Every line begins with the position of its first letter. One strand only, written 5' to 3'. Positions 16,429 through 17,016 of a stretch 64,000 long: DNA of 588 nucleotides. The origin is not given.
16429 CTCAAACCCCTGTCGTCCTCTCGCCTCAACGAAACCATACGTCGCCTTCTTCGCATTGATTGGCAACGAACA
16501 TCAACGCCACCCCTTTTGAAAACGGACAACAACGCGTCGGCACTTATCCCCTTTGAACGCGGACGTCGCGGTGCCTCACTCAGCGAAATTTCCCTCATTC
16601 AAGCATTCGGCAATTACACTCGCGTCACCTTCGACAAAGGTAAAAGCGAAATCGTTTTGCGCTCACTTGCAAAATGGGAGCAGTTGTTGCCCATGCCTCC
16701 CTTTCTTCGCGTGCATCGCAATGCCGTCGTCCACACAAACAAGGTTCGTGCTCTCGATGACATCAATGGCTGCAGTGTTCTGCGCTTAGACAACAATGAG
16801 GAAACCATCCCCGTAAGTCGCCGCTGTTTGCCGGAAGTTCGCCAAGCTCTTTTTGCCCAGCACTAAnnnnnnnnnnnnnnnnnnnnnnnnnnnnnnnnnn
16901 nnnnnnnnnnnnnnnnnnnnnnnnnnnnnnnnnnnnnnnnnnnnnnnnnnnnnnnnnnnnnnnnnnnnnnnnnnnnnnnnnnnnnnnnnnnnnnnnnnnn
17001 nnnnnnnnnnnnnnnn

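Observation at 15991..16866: The orphan LytTR response regulator has Glu in place of the phospho-acceptor Asp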

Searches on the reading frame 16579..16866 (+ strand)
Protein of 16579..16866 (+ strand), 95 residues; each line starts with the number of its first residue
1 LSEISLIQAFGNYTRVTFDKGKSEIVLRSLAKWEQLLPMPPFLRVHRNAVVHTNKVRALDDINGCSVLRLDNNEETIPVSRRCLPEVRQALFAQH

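Call 63: search_solved_structures(query=window:16579-16866:+, max_evalue=10, show_alignments=5)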
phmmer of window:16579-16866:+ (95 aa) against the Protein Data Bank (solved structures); distinct sequences matched with E-value up to 10: 4.
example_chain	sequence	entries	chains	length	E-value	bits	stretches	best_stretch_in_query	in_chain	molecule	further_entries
3d6w_A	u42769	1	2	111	3.8e-06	30.1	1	28-85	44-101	Methyl-accepting/DNA response regulator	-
1ny7_1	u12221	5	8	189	0.9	13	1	9-80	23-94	COWPEA MOSAIC VIRUS, SMALL (S) SUBUNIT | RNA2 POLYPROTEIN | Cowpea mosaic virus small subunit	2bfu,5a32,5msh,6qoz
5a33_A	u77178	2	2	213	1.1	12.7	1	9-80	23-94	RNA2 POLYPROTEIN | Small subunit of cowpea mosaic virus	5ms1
5fmo_S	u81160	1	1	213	1.1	12.7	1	9-80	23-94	EMPTY VIRUS LIKE PARTICLES OF COWPEA MOSAIC VIRUS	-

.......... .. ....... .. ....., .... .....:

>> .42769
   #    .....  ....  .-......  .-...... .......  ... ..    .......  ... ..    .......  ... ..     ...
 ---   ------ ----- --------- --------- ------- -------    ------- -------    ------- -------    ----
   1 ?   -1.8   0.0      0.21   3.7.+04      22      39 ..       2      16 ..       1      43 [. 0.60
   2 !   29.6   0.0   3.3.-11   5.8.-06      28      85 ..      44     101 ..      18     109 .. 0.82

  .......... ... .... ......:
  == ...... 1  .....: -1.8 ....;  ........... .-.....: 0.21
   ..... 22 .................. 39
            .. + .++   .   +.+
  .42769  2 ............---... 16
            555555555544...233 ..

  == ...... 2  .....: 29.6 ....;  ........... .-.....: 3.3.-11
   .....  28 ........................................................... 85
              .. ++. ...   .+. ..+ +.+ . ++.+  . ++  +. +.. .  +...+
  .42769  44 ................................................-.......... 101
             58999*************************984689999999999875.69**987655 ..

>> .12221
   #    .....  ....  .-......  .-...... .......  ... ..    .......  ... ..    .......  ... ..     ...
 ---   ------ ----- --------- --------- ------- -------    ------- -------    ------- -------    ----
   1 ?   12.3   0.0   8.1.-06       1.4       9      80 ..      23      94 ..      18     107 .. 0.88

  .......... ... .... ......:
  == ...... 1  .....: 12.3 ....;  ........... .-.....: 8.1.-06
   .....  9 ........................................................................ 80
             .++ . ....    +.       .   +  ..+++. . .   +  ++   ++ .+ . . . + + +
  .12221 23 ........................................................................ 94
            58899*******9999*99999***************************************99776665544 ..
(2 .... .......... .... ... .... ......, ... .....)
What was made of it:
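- Tried and rejected: The PDB sequence search of the LytTR domain hit only 3d6w (call 63).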
